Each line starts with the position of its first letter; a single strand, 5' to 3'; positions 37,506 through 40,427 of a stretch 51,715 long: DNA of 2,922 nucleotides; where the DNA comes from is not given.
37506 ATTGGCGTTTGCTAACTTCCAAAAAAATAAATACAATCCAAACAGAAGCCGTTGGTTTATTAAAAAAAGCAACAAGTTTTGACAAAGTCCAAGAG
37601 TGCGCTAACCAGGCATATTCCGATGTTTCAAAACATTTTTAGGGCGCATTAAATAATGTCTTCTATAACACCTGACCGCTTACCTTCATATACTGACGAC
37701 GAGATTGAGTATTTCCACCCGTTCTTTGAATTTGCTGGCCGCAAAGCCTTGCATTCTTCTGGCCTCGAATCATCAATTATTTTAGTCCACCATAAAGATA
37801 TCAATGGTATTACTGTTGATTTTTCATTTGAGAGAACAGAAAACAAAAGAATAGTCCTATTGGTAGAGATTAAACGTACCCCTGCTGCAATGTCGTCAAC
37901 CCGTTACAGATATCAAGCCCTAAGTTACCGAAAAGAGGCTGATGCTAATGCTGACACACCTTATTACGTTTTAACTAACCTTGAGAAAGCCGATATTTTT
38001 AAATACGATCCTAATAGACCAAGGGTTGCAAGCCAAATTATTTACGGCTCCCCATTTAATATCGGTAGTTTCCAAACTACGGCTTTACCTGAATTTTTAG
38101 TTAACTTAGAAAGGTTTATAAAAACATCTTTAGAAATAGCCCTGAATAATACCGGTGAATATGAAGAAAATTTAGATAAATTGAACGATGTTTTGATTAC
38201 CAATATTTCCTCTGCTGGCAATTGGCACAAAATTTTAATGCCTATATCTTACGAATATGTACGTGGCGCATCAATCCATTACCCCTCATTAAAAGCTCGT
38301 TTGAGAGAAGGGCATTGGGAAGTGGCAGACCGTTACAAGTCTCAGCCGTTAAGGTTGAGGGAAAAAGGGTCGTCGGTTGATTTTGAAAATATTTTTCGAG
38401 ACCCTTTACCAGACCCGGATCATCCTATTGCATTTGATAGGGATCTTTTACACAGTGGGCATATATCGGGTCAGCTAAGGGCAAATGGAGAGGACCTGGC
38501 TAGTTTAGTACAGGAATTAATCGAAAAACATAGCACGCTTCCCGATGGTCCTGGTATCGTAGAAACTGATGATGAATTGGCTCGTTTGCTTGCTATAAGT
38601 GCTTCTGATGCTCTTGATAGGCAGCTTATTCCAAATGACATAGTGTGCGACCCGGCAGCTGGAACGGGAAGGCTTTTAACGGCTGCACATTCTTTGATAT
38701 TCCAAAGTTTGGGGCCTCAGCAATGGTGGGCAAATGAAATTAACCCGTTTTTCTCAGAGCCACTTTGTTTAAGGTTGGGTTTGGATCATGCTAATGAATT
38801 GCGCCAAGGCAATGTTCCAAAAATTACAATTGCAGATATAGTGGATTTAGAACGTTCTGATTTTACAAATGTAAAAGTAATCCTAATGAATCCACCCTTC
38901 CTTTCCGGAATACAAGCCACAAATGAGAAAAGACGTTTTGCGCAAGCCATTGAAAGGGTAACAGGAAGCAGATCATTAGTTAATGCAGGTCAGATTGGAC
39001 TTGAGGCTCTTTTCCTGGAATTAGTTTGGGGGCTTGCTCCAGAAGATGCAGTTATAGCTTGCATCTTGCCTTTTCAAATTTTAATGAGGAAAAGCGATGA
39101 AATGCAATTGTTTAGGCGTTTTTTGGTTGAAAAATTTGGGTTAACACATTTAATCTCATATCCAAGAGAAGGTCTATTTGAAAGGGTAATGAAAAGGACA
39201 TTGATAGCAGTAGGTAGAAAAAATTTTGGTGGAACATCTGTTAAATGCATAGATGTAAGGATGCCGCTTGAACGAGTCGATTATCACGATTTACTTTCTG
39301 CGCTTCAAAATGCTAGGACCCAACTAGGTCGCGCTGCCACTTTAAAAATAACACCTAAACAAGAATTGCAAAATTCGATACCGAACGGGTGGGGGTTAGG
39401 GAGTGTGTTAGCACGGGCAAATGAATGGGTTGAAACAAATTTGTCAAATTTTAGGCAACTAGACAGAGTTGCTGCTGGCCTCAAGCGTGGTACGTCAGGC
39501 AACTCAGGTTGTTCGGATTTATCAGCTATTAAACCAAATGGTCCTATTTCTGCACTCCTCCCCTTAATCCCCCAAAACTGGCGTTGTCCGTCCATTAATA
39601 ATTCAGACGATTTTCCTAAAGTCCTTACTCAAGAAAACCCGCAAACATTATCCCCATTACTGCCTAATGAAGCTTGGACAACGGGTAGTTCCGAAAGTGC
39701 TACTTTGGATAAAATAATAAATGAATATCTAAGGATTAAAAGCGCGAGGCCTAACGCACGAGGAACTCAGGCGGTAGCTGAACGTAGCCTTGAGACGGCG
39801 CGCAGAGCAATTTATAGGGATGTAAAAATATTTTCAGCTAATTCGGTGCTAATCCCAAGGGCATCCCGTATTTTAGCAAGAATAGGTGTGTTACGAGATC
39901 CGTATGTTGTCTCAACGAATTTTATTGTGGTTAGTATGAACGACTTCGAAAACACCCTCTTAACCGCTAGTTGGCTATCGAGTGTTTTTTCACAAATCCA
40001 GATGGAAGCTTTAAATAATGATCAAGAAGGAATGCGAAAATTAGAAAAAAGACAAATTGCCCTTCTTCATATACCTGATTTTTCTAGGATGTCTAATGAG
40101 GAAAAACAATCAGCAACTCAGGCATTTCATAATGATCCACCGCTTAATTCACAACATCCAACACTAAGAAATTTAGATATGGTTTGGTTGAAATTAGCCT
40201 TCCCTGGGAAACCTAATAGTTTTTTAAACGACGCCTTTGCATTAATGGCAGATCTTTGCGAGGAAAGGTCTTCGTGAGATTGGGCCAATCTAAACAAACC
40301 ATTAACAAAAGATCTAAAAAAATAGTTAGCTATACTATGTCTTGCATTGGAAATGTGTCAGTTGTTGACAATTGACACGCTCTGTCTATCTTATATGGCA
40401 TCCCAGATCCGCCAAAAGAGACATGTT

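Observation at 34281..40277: XRE repressor and ImmA/IrrE protease co-operonic with an m5C methylase, an N6A methylase and a nuclease-methylase fusion: a candidate protease-gated restriction/defence system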

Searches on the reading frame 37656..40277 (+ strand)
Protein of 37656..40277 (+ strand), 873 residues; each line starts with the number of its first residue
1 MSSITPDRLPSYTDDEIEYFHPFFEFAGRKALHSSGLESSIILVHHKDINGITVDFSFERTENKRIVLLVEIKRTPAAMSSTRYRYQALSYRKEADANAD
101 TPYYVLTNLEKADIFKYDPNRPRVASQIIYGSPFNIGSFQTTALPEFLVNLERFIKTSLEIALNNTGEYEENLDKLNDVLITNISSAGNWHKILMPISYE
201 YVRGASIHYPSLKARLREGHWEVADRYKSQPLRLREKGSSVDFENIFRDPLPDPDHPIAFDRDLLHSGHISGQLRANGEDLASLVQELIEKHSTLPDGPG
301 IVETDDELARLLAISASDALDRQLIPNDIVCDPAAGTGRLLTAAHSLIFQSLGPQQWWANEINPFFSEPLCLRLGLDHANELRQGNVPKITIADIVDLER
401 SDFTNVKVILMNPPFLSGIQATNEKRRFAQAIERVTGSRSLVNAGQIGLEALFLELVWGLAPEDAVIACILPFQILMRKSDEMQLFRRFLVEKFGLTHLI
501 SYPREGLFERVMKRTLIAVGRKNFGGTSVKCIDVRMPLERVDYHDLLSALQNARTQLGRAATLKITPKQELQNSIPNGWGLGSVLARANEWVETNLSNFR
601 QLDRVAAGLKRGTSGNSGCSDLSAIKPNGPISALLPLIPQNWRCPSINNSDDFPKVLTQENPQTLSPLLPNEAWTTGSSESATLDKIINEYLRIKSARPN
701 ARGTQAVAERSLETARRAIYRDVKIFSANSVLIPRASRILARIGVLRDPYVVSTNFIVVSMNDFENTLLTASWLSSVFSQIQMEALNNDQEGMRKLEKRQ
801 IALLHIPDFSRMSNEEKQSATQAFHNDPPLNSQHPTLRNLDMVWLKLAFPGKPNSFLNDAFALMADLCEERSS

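Call 3: search_protein_families(library=pfam, proteins=[window:37656-40277:+], max_evalue=0.01)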
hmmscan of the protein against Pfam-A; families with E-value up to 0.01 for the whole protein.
window:37656-40277:+ (873 aa): 4 families
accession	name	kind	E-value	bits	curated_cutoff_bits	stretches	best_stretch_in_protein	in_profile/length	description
PF15516.12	BpuSI_N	-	2.8e-26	92.8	25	1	11-156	2-147/152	BpuSI N-terminal domain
PF22008.2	BpuSI_TRD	-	9.1e-23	81.4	27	1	678-860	59-238/241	Restriction endonuclease BpuSI, specificity domain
PF02384.22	N6_Mtase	-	0.0033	17.3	20.4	1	327-539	47-251/311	N-6 DNA Methylase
PF07669.17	Eco57I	-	0.0052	17.3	25.3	0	404-507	73-170/171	Eco57I restriction-modification methylase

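Call 5: search_solved_structures(query=window:37656-40277:+, show_alignments=1, max_evalue=0.01)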
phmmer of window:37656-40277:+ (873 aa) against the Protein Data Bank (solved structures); distinct sequences matched with E-value up to 0.01: 1.
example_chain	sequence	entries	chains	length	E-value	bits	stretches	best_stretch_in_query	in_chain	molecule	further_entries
3s1s_A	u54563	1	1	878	3.5e-164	551.4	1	8-871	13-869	restriction endonuclease BpuSI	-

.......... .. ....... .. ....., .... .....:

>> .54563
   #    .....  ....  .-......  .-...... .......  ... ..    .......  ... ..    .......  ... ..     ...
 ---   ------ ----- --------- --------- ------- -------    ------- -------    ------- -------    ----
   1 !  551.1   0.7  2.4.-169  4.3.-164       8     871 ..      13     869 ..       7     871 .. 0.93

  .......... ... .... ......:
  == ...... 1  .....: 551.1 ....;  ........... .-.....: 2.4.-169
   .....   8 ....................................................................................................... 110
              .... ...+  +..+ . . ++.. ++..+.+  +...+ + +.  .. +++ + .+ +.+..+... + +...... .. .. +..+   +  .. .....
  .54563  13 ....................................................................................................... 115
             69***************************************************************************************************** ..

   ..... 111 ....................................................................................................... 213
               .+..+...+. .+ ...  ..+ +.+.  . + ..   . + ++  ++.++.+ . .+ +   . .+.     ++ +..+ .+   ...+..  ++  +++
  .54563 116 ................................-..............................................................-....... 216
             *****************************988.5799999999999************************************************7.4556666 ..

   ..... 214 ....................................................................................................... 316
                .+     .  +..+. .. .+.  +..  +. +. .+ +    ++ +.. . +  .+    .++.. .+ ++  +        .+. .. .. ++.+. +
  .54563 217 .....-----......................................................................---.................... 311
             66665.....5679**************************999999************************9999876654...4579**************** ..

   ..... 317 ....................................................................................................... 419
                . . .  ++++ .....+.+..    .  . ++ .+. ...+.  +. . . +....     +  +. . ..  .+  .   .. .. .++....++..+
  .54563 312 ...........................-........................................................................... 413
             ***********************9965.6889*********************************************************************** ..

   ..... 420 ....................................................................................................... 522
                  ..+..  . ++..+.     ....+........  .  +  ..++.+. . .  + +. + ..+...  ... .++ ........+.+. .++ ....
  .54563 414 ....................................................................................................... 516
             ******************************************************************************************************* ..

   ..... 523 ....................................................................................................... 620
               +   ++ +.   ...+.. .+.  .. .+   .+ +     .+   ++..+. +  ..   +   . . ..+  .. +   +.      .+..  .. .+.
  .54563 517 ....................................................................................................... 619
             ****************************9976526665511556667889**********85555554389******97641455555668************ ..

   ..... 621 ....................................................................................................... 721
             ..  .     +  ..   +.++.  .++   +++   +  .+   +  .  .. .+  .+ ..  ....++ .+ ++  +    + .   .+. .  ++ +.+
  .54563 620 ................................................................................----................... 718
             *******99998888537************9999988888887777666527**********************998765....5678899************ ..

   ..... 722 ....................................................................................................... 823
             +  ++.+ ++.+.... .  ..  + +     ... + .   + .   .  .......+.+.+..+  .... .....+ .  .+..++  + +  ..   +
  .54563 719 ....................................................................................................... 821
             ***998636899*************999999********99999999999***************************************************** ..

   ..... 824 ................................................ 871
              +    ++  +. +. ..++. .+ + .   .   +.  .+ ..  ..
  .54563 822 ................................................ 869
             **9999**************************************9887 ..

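Call 6: search_protein_families(library=padloc, proteins=[window:37656-40277:+], max_evalue=0.01)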
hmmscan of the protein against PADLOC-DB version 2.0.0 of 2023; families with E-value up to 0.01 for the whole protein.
window:37656-40277:+ (873 aa): 9 families
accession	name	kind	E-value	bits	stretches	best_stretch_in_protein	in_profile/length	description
PDLC03605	REase_MTase_IIG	-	1.6e-150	500.9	1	6-871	5-868/879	Type IIG restriction enzyme-methyltransferase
PDLC03607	REase_MTase_IIG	-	2.3e-98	328.4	1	214-871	3-671/681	Type IIG restriction enzyme-methyltransferase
PDLC04134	mad2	-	4.9e-31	106.1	1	29-524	14-447/492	mads_2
PDLC04137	mad5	-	4.6e-09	34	1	722-817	268-358/392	mads_5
PDLC03021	MTase_I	-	3.9e-08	30.6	1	326-504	184-359/491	Type I methyltransferase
PDLC03285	MTase_II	-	0.00036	17.7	1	401-517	102-212/413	Type II methyltransferase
PDLC03026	MTase_I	-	0.00079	16.7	1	326-504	163-338/487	Type I methyltransferase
PDLC03311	MTase_II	-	0.0014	15.4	1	404-522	100-208/464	Type II methyltransferase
PDLC03612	REase_MTase_IIG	-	0.0057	12.8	0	395-522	797-914/1247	Type IIG restriction enzyme-methyltransferase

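Call 7: search_protein_families(library=ncbifam, proteins=[window:37656-40277:+], max_evalue=0.01)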
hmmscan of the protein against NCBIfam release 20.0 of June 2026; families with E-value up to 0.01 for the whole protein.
window:37656-40277:+ (873 aa): 0 families

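Call 18: find_related_loci(query=window:37656-40277:+, collection=genome_contigs, flank=8000)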
Query window:37656-40277:+ (873 aa) in genome_contigs; peptide patterns used: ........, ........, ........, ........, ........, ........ (x = any residue, [..] = any of these).
20 stretches matched a pattern, but none encodes a relative of the query by tblastn (E <= 1e-3).

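Call 19: find_homologous_proteins(query=window:37656-40277:+, max_evalue=1e-20)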
Query window:37656-40277:+ (873 aa): 173 proteins with E <= 1e-20 among 8000 candidates; the best 120 are listed.
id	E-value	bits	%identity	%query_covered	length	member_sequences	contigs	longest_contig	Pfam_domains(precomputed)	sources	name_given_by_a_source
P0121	0.0e+0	1982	100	100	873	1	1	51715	PF22008.3,PF15516.13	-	-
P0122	7.4e-283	959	53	100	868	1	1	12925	PF22008.3,PF02384.23,PF15516.13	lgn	-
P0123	1.4e-231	789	44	99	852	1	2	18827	PF22008.3,PF02384.23,PF15516.13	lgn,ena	-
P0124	2.9e-231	788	44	99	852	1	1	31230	PF22008.3,PF02384.23,PF07669.18,PF15516.13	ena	-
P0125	7.6e-230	784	44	99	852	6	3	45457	PF22008.3,PF02384.23,PF07669.18,PF15516.13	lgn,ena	-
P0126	4.8e-229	781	44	99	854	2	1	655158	PF22008.3,PF02384.23,PF15516.13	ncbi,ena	-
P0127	2.2e-227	775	50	85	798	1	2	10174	PF22008.3,PF02384.23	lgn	-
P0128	3.4e-227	775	44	99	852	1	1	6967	PF22008.3,PF02384.23,PF07669.18,PF15516.13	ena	-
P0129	1.6e-218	746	43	99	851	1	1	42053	PF22008.3,PF02384.23,PF15516.13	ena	-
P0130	7.1e-217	741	43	100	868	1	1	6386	PF22008.3,PF15516.13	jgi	jgi:hypothetical protein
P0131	6.6e-216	737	43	99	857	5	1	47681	PF22008.3,PF15516.13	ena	-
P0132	2.6e-215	736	42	99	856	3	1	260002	PF22008.3,PF15516.13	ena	-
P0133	3.6e-215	735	43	100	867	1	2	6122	PF22008.3,PF02384.23,PF07669.18,PF15516.13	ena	-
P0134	1.4e-212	726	42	99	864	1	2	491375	PF22008.3,PF15516.13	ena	-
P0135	1.0e-211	724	43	100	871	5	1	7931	PF22008.3,PF15516.13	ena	-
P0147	1.1e-159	551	37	99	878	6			PF22008.3,PF02384.23,PF07669.18,PF15516.13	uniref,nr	uniref:Restriction endonuclease BpuSI n=1 Tax=Bacillus pumilus TaxID=1408 RepID=G1K3S1_BACPU|nr:SI/R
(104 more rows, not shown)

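Call 22: find_encoding_contigs(protein=P0122, flank=10000, max_places=2)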
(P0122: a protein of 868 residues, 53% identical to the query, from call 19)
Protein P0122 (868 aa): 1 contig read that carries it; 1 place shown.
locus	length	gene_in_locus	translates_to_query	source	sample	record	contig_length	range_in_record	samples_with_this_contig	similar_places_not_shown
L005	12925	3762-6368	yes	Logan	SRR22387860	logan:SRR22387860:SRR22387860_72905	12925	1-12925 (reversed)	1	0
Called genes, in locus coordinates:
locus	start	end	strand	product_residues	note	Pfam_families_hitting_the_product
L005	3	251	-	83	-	?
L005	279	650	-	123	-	PF03852:Vsr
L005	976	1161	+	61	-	-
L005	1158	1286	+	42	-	-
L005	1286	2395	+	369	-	PF00145:DNA_methylase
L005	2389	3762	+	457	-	PF07669:Eco57I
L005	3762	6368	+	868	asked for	PF15516:BpuSI_N, PF02384:N6_Mtase, PF22008:BpuSI_TRD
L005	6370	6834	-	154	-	-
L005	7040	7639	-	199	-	PF03692:CxxCxxCC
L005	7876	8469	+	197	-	PF07894:SACK1 (faint), PF13091:PLDc_2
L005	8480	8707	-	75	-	-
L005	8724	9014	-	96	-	PF26332:DUF8087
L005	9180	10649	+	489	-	PF12705:PDDEXK_1 (faint), PF13482:RNase_H_2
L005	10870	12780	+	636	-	PF10592:AIPR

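Call 23: find_encoding_contigs(protein=P0126, flank=8000, max_places=2)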
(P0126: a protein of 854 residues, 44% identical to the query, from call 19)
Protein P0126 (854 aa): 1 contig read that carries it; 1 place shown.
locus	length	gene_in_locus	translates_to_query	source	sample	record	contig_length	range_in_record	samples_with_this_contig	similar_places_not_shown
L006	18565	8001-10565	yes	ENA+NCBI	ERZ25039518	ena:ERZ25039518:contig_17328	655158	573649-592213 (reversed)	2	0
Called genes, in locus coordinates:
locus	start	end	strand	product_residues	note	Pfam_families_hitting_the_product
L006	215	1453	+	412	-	-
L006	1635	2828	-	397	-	PF00871:Acetate_kinase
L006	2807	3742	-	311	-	PF01515:PTA_PTB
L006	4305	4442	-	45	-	-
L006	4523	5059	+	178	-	PF01613:Flavin_Reduct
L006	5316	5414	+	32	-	-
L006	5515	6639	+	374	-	PF00145:DNA_methylase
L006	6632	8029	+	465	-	PF02384:N6_Mtase, PF05175:MTS (weak), PF07669:Eco57I, PF22008:BpuSI_TRD (weak)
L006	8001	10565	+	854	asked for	PF15516:BpuSI_N, PF02384:N6_Mtase, PF22008:BpuSI_TRD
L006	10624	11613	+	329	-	-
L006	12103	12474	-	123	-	-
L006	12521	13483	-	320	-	PF08843:AbiEii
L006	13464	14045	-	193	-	-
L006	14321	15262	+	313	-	-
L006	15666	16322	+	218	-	-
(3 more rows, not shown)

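Call 26: find_related_loci(query=A1, collection=genome_contigs, flank=8000)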
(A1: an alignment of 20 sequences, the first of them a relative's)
Query A1 (873 aa) in genome_contigs; peptide patterns used: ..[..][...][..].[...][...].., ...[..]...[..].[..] (x = any residue, [..] = any of these).
179 stretches matched a pattern; 73 encode a relative of the query (tblastn E <= 1e-3); 73 distinct loci.
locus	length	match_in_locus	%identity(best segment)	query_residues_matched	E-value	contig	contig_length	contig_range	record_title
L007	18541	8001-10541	44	8-871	0e+0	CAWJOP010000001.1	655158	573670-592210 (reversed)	MAG: uncultured Gammaproteobacteria bacterium isolate MFD04434.bin.1.124 genome assembly, contig: contig_17328, whole ge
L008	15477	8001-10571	35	9-871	5e-158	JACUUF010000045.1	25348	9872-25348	MAG: Methyloprofundus sp. isolate Kmv24 NODE_917_length_25348_cov_11.798126, whole genome shotgun sequence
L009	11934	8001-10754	33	3-871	2e-151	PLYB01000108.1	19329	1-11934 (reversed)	MAG: Gallionellaceae bacterium isolate palsa_1006 73.20120700_P3D.316_contig_874, whole genome shotgun sequence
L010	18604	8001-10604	35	1-871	7e-150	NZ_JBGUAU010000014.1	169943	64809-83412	Evansella sp. AB-rgal1 14, whole genome shotgun sequence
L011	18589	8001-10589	35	4-871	4e-149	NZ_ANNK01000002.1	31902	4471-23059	Halalkalibacterium ligniniphilum strain L1 contig2, whole genome shotgun sequence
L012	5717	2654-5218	35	9-871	1e-146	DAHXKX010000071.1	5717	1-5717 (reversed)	MAG TPA_asm: Actinobacteria bacterium isolate clean1582 k141_141821, whole genome shotgun sequence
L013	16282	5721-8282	36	9-870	2e-152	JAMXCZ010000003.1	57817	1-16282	MAG: Candidatus Omnitrophota bacterium isolate MohnsGC05_bin046 NODE_3_length_57817_cov_8.517787, whole genome shotgun s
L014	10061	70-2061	37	190-871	2e-130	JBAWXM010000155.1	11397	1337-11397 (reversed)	MAG: Lentisphaerota bacterium isolate ELA063 MAG063_155, whole genome shotgun sequence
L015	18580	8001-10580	34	10-871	6e-129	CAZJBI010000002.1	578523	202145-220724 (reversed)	MAG TPA_asm: uncultured Rhodohalobacter sp. isolate binchicken_co405_143 genome assembly, contig: NODE_5_length_578523_c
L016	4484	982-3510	32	11-871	1e-121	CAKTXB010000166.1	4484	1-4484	MAG: uncultured Oscillospiraceae bacterium isolate REFINED_METABAT215_TOP10_CONTIGS_1500_ASSEMBLY_K77_MERGED__Hadza_MoBi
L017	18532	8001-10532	30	11-872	7e-118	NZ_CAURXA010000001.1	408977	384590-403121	MAG: uncultured Selenomonas sp. isolate ERR9969205_bin.2_MetaWRAP_v1.3_MAG ERZ21616162.4, whole genome shotgun sequence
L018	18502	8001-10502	30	11-864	1e-116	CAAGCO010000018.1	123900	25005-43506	MAG TPA_asm: Bacilli bacterium, isolate HGM10772, WGS project CAAGCO010000000 data, contig: SRS476120_52_k119_201416, wh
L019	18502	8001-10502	30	11-864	8e-116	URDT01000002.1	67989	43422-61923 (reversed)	uncultured Tenericutes bacterium isolate UMGS900 genome assembly, contig: NODE_283_length_67989_cov_4.184283, whole geno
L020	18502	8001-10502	30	11-864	8e-116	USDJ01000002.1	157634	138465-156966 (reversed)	uncultured Tenericutes bacterium isolate UMGS1613 genome assembly, contig: NODE_27_length_157634_cov_18.860457, whole ge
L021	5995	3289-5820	30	11-872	3e-115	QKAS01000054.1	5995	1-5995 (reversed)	MAG: Clostridia bacterium isolate SZUA-378 scaffold_60918, whole genome shotgun sequence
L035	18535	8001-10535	29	11-873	3e-106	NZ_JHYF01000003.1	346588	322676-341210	Alkaliphilus transvaalensis ATCC 700919 T335DRAFT_scaffold00003.3_C, whole genome shotgun sequence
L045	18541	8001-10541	30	9-873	7e-101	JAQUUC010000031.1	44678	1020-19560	MAG: Hespellia sp. isolate STD2_134 NODE_2819_length_44678_cov_4.653117_Sandtown_D2, whole genome shotgun sequence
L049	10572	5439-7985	29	8-872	1e-97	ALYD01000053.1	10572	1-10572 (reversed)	Lachnospiraceae bacterium JC7 contig00053, whole genome shotgun sequence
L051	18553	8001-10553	30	3-871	5e-107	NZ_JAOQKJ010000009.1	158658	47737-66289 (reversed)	Suilimivivens aceti strain Sanger_18 .13414_6_68.9, whole genome shotgun sequence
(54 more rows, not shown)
